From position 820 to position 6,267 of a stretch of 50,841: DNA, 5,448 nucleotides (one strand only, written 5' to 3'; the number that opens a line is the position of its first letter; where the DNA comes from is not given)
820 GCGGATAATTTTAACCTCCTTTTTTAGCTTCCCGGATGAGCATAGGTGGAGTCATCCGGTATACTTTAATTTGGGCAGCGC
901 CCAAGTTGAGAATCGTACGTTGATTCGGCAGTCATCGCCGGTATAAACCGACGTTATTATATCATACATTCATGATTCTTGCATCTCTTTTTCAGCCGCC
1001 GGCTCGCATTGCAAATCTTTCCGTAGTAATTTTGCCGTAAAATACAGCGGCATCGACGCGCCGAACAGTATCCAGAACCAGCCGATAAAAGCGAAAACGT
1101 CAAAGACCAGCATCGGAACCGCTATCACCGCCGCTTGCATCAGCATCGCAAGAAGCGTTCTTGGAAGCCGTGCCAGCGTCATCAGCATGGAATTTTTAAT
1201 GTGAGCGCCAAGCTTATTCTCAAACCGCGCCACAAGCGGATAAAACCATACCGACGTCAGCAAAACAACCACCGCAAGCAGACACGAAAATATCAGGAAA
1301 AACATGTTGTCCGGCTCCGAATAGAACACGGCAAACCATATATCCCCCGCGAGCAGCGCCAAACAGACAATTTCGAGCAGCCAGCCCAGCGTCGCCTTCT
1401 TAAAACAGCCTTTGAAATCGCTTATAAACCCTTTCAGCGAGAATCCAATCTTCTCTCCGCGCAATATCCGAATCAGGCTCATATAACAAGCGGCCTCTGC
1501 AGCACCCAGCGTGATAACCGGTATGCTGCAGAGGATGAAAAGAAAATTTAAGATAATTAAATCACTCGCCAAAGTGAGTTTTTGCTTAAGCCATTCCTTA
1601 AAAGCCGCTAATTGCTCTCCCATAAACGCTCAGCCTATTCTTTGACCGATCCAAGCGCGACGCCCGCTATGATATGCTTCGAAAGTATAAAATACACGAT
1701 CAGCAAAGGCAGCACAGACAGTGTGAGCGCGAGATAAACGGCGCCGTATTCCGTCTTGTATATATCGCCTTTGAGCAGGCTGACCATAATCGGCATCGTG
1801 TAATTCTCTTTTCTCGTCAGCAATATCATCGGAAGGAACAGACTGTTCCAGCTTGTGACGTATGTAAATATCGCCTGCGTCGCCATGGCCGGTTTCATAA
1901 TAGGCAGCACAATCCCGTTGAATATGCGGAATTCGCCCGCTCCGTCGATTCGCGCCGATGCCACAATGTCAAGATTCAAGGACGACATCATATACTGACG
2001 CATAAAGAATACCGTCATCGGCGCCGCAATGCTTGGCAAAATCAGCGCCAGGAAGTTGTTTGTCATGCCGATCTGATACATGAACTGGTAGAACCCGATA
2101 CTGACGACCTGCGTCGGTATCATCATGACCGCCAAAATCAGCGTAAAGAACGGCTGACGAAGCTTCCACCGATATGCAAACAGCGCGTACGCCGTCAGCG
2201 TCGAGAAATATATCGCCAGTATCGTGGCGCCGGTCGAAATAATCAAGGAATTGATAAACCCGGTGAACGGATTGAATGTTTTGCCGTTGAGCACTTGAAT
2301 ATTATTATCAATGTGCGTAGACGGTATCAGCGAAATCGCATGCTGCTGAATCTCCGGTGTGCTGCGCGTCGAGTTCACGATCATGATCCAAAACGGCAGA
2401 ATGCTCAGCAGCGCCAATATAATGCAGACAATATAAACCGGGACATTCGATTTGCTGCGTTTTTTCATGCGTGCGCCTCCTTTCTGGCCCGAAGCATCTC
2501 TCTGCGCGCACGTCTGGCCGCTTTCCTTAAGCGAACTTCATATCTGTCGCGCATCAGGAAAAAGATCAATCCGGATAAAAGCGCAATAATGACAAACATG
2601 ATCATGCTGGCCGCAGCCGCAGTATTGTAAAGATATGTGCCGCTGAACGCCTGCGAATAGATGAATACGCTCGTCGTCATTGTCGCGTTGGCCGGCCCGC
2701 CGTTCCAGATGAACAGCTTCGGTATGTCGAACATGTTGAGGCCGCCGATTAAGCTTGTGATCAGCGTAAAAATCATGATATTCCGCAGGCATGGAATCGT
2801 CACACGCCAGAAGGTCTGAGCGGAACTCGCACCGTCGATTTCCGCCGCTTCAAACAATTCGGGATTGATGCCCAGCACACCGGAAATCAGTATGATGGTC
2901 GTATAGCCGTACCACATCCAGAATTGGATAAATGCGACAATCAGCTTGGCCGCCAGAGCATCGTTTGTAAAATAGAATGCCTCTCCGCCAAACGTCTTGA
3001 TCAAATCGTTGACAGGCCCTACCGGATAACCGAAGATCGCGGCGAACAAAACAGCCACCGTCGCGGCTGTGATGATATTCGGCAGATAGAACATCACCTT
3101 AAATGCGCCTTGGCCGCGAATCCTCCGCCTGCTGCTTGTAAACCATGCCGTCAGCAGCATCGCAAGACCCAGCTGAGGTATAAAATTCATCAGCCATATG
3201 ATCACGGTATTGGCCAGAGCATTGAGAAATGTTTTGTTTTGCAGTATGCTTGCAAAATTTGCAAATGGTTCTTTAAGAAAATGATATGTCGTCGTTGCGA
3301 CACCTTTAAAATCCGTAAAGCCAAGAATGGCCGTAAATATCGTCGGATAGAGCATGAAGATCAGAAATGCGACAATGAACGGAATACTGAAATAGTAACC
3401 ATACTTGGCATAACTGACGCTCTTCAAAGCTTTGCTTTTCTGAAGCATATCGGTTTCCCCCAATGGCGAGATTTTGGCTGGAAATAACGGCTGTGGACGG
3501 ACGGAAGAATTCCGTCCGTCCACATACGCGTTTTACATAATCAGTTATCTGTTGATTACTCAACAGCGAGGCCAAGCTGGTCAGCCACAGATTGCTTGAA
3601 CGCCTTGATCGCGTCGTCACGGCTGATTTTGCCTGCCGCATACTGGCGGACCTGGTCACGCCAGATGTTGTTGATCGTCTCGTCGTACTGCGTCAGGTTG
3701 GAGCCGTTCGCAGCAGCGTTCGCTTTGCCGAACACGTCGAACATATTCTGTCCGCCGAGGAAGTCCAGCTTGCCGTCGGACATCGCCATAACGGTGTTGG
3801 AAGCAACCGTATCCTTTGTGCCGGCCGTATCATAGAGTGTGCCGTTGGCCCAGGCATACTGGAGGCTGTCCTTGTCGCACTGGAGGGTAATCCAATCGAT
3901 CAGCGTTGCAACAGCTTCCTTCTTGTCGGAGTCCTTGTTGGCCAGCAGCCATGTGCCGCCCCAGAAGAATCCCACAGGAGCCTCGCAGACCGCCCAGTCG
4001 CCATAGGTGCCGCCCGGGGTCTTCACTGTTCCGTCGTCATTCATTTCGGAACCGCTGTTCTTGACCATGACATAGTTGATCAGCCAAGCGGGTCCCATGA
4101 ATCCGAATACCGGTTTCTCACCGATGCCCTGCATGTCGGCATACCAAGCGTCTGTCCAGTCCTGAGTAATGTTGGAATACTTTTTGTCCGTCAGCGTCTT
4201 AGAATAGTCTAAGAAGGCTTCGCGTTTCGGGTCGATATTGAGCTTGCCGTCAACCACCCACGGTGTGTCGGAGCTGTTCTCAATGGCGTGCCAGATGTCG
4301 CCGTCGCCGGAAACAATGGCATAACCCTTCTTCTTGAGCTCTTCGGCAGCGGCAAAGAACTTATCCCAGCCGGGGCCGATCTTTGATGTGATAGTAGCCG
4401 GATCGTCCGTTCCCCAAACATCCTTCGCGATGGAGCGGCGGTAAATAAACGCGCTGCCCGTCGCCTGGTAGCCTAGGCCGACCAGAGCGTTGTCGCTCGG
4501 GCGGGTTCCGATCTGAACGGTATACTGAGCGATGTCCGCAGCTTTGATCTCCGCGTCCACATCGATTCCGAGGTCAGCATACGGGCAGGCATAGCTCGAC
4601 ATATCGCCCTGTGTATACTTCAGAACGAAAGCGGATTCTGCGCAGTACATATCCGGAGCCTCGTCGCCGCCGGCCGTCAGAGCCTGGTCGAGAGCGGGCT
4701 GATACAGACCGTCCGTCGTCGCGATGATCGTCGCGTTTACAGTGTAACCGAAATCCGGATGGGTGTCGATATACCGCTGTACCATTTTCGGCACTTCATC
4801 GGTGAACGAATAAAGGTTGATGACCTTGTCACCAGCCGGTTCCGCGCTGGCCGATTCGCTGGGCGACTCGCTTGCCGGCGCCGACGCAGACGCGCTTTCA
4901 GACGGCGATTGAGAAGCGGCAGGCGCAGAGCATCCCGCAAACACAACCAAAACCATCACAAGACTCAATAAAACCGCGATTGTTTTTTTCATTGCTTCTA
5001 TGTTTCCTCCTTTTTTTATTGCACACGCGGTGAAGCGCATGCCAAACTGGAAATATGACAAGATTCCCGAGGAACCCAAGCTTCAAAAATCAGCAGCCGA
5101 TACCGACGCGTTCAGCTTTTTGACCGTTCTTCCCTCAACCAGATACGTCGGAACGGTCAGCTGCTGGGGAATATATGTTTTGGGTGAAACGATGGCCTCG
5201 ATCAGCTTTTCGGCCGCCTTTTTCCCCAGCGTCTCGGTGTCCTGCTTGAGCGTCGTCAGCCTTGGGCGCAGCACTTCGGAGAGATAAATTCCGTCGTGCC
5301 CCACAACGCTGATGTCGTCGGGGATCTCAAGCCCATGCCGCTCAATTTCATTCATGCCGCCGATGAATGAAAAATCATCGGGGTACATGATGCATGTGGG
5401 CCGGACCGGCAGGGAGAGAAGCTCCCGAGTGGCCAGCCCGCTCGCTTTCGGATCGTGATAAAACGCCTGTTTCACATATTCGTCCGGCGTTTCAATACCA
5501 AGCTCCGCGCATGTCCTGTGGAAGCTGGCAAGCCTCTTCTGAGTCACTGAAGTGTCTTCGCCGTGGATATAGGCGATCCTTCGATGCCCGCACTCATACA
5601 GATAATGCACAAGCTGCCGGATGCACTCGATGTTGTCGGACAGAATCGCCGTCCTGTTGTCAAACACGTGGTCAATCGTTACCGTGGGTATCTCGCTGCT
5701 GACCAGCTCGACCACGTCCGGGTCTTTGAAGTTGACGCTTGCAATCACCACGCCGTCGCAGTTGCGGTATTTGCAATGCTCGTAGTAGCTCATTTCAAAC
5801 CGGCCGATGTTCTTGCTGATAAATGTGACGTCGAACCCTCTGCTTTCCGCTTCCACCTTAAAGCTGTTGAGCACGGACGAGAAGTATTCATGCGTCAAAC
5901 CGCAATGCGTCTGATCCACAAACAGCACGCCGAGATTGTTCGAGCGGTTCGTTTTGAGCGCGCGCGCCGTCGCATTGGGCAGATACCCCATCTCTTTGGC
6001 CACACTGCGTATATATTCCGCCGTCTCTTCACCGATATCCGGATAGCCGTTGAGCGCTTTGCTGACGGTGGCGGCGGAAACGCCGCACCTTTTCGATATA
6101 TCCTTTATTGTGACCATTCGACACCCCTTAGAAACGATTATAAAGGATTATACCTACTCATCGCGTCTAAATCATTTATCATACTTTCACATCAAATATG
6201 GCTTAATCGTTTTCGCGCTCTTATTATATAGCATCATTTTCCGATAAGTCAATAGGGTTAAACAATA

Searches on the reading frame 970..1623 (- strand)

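Call 77: search_protein_families(library=pfam, proteins=[window:970-1623:-], max_evalue=0.00001)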
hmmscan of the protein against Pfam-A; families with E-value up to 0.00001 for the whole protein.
window:970-1623:- (217 aa): 1 family
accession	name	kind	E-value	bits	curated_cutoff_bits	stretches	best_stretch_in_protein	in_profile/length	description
PF04854.19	DUF624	-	9.7e-13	48.5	24.2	1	22-94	1-76/77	Protein of unknown function, DUF624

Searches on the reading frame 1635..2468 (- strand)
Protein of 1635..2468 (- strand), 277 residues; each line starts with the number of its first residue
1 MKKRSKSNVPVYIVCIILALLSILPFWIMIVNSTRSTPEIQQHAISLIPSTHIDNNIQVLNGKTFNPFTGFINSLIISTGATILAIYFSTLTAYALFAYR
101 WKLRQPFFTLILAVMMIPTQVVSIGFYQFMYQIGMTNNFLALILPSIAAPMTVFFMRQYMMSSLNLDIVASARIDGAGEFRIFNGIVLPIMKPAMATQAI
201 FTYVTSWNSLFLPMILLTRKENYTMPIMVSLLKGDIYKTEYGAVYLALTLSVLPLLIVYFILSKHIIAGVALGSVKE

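Call 77: search_protein_families(library=pfam, proteins=[window:1635-2468:-], max_evalue=0.00001)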
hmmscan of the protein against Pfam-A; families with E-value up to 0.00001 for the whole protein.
window:1635-2468:- (277 aa): 1 family
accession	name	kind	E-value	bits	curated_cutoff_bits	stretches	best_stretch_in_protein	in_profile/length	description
PF00528.27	BPD_transp_1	-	9.7e-16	58.5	26.4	1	88-267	4-179/184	Binding-protein-dependent transport system inner membrane component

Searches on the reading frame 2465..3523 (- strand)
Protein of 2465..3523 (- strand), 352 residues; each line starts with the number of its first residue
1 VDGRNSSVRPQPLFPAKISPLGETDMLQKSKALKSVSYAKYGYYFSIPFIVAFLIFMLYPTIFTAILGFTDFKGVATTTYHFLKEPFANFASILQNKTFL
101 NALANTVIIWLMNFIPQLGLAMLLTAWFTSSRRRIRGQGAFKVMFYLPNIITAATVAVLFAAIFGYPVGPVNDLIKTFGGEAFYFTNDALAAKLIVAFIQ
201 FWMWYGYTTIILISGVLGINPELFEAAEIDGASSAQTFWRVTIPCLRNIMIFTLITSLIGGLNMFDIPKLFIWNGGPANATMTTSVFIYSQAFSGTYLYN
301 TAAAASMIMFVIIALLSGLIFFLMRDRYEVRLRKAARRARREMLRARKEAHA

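Call 77: search_protein_families(library=pfam, proteins=[window:2465-3523:-], max_evalue=0.00001)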
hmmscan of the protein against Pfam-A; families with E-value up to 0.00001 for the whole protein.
window:2465-3523:- (352 aa): 1 family
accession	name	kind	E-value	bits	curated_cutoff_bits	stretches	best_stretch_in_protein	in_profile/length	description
PF00528.27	BPD_transp_1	-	2.1e-13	50.9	26.4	1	107-334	22-184/184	Binding-protein-dependent transport system inner membrane component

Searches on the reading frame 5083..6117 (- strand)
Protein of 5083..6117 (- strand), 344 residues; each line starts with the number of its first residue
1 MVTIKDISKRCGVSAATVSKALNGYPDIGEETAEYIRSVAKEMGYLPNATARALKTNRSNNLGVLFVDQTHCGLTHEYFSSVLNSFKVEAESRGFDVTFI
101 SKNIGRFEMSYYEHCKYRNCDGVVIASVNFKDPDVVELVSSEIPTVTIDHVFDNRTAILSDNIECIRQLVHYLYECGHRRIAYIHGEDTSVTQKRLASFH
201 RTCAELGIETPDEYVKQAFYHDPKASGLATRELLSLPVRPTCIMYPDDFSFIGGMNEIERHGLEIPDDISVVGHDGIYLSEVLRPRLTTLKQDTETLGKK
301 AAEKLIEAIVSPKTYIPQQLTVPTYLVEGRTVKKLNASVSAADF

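Call 77: search_protein_families(library=pfam, proteins=[window:5083-6117:-], max_evalue=0.00001)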
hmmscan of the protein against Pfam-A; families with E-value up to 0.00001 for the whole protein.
window:5083-6117:- (344 aa): 3 families
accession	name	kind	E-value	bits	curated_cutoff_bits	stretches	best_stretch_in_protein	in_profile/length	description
PF13377.12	Peripla_BP_3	-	2.7e-27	96.3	26.5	1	170-332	1-167/167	Periplasmic binding protein-like domain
PF00532.27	Peripla_BP_1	-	3.2e-20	73.2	22.2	1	75-323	12-274/281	Periplasmic binding proteins and sugar binding domain of LacI family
PF00356.27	LacI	-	1.4e-12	47.6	27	1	3-48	1-46/46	Bacterial regulatory proteins, lacI family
